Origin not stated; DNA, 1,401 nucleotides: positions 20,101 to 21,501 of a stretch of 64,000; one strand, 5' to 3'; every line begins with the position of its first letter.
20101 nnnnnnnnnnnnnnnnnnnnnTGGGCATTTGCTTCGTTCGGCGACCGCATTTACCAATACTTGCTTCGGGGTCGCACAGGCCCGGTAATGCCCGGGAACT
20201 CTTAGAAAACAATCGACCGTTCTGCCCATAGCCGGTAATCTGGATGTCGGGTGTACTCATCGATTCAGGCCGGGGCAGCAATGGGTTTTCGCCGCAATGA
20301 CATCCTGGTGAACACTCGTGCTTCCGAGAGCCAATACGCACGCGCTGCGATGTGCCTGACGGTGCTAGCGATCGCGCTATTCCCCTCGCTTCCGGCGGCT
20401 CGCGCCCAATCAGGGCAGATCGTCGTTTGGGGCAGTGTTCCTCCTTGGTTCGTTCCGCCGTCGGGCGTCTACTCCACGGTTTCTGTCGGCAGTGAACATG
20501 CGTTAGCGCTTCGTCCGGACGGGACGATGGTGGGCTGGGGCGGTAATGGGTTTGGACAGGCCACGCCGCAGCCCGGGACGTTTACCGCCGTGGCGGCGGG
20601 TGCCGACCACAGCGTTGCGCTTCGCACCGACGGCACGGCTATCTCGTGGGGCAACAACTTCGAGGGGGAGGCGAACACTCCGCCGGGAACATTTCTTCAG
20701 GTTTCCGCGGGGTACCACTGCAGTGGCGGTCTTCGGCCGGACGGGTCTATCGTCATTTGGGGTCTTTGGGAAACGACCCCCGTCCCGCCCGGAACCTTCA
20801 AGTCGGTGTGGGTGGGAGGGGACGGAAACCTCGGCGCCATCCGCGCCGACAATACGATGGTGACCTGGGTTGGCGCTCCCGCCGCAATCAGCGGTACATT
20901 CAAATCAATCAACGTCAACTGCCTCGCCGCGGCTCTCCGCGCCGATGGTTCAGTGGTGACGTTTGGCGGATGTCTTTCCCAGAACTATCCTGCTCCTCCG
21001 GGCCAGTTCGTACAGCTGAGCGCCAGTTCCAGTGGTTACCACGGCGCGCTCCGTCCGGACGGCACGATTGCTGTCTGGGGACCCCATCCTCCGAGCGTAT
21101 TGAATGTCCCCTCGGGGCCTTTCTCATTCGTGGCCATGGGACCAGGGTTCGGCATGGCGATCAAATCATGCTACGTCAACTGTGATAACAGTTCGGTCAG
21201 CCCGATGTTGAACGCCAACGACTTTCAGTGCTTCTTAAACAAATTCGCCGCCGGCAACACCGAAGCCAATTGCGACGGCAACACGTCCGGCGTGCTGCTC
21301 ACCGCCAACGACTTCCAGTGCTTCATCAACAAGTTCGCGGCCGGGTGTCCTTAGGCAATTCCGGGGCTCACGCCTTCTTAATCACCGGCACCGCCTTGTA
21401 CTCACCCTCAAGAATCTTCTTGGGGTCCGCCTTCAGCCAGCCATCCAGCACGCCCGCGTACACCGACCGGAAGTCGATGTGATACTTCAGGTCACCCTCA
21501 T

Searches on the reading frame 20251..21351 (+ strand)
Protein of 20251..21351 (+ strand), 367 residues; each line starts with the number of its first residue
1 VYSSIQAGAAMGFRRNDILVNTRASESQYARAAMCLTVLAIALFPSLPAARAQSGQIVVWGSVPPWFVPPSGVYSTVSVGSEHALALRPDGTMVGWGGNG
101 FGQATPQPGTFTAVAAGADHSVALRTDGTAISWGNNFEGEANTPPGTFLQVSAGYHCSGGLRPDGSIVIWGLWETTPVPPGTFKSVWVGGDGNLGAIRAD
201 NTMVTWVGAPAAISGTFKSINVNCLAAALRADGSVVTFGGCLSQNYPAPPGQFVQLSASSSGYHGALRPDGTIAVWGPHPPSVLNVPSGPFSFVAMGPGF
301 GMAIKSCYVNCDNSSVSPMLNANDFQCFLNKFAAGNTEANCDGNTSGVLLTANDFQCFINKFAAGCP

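Call 64: search_protein_families(library=ncbifam, proteins=[window:20251-21351:+], max_evalue=0.01)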
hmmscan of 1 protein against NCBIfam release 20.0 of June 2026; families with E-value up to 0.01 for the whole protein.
window:20251-21351:+ (367 aa): 1 family
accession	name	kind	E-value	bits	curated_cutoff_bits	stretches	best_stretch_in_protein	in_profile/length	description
NF041540.1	dockerin_GC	domain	6.7e-10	39.2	29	1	319-366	17-67/67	GC-type dockerin domain-anchored protein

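Call 77: search_protein_families(library=pfam, proteins=[window:20251-21351:+], max_evalue=0.1)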
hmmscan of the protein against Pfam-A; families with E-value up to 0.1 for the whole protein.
window:20251-21351:+ (367 aa): 3 families
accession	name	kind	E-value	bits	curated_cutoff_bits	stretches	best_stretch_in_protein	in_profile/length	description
PF13540.12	RCC1_2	-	1.2e-20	73.1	22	2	112-139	2-29/30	Regulator of chromosome condensation (RCC1) repeat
PF25390.1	WD40_RLD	-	1.1e-12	48.4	150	1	75-175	145-275/363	RCC1-like domain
PF08931.15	Caudo_bapla_RBP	-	0.076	13.5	26.7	0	255-289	60-94/101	Lactophage receptor-binding protein C-terminal head domain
